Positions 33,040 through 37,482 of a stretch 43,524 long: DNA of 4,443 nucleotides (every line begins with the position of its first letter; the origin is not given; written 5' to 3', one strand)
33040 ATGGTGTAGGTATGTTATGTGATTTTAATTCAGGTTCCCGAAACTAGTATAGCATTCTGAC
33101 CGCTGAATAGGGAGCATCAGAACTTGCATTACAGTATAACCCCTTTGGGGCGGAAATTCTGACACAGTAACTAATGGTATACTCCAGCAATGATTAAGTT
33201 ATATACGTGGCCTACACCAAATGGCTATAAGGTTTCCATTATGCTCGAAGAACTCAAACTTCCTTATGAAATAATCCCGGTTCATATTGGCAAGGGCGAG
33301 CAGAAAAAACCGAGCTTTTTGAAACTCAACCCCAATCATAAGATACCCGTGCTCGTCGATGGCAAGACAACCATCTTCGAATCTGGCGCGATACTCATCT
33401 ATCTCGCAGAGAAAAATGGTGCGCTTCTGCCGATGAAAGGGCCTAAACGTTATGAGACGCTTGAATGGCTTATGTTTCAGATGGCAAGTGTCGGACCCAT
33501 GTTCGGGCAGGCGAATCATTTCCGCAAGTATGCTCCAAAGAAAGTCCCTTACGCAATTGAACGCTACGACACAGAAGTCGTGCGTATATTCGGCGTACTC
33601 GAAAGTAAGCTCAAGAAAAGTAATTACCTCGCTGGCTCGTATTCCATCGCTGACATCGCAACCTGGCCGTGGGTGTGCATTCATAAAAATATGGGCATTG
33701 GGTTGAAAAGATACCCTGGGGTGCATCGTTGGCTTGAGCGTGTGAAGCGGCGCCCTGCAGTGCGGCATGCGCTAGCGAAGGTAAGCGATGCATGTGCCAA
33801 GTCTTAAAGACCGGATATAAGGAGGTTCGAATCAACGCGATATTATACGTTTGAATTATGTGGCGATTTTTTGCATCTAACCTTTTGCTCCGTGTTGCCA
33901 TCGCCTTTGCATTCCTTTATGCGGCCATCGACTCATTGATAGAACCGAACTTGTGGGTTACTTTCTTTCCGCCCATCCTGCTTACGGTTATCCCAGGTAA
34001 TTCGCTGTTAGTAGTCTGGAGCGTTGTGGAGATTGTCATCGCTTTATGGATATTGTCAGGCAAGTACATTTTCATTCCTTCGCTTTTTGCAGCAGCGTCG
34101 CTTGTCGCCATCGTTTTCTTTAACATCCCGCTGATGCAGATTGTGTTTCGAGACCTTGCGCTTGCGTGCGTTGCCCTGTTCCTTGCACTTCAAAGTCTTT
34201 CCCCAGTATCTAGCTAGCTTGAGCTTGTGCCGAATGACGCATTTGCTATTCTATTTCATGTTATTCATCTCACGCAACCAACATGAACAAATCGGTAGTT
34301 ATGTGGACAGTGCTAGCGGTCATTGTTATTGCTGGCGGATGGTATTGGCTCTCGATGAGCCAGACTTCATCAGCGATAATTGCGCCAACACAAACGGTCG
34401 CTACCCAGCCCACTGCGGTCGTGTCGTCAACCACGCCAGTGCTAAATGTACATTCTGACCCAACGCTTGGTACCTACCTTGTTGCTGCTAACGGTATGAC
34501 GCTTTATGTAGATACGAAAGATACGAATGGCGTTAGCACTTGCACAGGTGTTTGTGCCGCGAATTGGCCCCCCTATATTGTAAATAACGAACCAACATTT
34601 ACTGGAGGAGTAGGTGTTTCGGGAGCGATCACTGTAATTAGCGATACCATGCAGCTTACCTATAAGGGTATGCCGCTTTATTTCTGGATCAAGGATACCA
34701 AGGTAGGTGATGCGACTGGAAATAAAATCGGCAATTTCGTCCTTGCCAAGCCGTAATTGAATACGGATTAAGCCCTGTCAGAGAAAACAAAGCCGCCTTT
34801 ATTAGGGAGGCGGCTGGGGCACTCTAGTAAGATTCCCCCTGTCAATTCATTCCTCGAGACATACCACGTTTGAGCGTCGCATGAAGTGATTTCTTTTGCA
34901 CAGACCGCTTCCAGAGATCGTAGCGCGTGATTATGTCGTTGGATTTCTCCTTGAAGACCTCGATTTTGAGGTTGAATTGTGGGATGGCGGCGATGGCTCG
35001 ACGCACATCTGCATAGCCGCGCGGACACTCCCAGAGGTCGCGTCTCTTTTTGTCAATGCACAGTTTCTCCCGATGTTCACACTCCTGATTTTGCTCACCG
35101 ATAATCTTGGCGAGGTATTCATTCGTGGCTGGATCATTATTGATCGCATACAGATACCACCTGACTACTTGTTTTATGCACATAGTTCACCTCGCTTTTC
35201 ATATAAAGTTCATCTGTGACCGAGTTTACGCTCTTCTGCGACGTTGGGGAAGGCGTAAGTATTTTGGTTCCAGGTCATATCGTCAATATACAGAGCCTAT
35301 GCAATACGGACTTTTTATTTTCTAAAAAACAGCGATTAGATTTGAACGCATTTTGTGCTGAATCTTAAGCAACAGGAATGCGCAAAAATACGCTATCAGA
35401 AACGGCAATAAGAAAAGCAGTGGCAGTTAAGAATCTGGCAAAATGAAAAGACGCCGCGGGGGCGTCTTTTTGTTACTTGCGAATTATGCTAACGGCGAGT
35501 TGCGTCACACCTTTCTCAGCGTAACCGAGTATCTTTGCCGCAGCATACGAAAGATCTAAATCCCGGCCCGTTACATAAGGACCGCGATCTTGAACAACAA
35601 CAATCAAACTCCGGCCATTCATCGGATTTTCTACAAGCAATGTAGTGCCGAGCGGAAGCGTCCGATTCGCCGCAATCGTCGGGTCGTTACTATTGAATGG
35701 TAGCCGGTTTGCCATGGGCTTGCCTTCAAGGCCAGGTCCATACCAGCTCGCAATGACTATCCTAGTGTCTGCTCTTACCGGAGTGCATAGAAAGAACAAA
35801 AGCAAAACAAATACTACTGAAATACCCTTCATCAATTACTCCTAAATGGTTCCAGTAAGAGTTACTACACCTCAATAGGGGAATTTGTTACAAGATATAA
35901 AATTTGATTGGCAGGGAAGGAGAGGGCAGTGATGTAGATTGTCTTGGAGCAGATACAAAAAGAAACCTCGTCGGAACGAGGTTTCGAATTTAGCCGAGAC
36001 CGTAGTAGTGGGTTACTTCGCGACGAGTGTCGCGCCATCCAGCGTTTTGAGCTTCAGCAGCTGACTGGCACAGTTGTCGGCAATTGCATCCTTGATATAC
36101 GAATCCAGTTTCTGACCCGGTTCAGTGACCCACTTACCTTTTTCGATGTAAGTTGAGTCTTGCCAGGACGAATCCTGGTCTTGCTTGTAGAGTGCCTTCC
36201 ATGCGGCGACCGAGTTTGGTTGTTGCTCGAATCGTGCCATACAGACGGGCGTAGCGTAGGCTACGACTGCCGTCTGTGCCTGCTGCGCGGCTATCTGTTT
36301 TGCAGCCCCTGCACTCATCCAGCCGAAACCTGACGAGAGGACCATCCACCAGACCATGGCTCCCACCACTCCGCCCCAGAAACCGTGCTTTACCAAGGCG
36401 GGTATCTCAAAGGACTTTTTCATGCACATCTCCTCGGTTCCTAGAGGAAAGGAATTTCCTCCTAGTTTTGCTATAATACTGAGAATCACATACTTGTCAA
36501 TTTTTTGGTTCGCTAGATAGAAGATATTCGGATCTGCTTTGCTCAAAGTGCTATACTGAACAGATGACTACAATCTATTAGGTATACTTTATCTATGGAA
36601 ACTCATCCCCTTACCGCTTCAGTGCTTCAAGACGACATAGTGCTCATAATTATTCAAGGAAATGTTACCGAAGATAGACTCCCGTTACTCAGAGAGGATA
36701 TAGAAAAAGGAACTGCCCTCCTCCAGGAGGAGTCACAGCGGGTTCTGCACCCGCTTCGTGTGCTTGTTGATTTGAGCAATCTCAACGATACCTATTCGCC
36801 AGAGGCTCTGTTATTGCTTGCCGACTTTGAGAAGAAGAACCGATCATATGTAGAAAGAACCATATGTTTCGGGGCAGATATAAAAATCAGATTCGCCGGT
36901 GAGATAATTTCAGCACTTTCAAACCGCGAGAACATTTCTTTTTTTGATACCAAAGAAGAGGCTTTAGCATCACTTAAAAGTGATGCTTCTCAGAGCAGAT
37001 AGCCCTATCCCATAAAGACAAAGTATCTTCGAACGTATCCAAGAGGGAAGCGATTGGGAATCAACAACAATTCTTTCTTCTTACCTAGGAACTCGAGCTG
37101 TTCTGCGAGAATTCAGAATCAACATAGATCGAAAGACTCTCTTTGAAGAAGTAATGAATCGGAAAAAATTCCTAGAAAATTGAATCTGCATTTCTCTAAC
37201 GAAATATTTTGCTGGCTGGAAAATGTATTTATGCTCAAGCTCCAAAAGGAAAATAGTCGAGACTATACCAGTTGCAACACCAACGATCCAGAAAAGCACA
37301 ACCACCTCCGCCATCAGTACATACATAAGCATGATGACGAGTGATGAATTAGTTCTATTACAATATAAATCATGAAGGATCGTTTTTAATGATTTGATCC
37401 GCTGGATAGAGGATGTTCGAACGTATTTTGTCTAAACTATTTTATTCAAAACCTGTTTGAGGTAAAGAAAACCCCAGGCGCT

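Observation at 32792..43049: Ten co-oriented copies of a conserved 30-40-bp element in front of minus-strand transcription units of the island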

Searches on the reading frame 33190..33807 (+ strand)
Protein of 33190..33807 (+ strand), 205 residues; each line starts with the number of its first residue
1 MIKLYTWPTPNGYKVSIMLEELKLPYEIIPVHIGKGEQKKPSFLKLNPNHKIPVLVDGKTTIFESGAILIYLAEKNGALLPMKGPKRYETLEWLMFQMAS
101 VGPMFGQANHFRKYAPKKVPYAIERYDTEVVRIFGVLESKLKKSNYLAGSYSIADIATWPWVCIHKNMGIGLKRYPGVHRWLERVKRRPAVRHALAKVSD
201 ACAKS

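Call 9: search_protein_families(library=pfam, proteins=[window:33190-33807:+], max_evalue=0.01)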
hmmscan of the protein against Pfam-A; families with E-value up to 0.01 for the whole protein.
window:33190-33807:+ (205 aa): 6 families
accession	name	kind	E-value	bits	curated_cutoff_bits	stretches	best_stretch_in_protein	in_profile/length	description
PF02798.26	GST_N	-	5.5e-20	71.9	20.9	1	2-74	3-76/76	Glutathione S-transferase, N-terminal domain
PF13409.12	GST_N_2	-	6.6e-16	59.1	25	1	10-74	3-69/70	Glutathione S-transferase, N-terminal domain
PF13417.12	GST_N_3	-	1.1e-14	55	22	1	4-76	1-71/75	Glutathione S-transferase, N-terminal domain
PF00043.30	GST_C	-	3.6e-08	34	20.7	1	124-189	25-93/93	Glutathione S-transferase, C-terminal domain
PF13410.11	GST_C_2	-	6e-07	29.9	24.9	1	121-184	2-69/69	Glutathione S-transferase, C-terminal domain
PF14497.11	GST_C_3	-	0.00011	22.8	21.6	1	124-195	25-101/104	Glutathione S-transferase, C-terminal domain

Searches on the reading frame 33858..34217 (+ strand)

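Call 9: search_protein_families(library=pfam, proteins=[window:33858-34217:+], max_evalue=0.01)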
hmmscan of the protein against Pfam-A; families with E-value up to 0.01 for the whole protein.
window:33858-34217:+ (119 aa): 1 family
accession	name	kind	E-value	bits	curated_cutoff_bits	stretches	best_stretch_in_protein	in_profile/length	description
PF07681.17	DoxX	-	0.0053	17.8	23.6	1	9-88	3-82/85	DoxX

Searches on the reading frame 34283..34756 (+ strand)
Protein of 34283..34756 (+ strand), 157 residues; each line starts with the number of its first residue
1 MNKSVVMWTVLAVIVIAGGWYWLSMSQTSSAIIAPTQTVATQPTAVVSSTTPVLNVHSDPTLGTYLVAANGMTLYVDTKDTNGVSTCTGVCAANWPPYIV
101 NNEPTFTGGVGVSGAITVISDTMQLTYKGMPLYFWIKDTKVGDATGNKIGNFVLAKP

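Call 9: search_protein_families(library=pfam, proteins=[window:34283-34756:+], max_evalue=0.01)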
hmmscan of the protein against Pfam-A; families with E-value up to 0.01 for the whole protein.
window:34283-34756:+ (157 aa): 1 family
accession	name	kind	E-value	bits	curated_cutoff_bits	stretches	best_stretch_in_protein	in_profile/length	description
PF03640.20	Lipoprotein_15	-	1.6e-21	75.9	24.4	2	60-97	5-45/47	Secreted repeat of unknown function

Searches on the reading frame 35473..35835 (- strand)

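Call 9: search_protein_families(library=pfam, proteins=[window:35473-35835:-], max_evalue=0.01)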
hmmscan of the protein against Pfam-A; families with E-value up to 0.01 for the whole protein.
window:35473-35835:- (120 aa): 2 families
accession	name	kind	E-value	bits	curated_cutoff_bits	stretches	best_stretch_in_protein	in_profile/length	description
PF03330.24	DPBB_1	-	2.6e-14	53.6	28.8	1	28-112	5-80/83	Lytic transglycolase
PF06725.17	3D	-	0.0048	17.5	23.8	1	53-95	2-47/72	3D domain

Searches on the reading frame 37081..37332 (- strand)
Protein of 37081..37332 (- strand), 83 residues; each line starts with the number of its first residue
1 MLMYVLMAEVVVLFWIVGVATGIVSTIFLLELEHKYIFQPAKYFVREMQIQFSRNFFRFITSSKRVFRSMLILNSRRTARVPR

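Call 9: search_protein_families(library=pfam, proteins=[window:37081-37332:-], max_evalue=0.01)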
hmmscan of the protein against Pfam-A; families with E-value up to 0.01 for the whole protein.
window:37081-37332:- (83 aa): 0 families

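Call 81: find_encoding_contigs(protein=window:37081-37332:-, flank=4000, max_places=8)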
Protein window:37081-37332:- (83 aa): 6 contigs read that carry it; 3 places shown.
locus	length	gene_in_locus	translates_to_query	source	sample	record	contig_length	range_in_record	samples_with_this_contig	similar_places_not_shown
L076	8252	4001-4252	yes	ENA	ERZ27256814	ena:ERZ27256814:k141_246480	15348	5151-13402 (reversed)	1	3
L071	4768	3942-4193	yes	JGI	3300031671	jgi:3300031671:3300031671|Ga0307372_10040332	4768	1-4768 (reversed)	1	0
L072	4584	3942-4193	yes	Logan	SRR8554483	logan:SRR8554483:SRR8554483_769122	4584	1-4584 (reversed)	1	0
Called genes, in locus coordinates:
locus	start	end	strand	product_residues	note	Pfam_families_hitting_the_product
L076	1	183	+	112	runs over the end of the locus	-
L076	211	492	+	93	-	-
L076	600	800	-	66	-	-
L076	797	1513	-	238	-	PF06414:Zeta_toxin, PF01583:APS_kinase (faint), PF13671:AAA_33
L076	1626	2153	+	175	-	-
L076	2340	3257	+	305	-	PF13365:Trypsin_2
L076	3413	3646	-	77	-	-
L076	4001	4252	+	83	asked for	-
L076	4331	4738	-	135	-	-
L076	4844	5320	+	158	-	-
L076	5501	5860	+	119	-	PF03330:DPBB_1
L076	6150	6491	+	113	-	-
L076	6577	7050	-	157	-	PF03640:Lipoprotein_15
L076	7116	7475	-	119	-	-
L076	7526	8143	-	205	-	PF02798:GST_N, PF13417:GST_N_3, PF13409:GST_N_2, PF00043:GST_C, PF13410:GST_C_2 (weak)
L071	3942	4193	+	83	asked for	-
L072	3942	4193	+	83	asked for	-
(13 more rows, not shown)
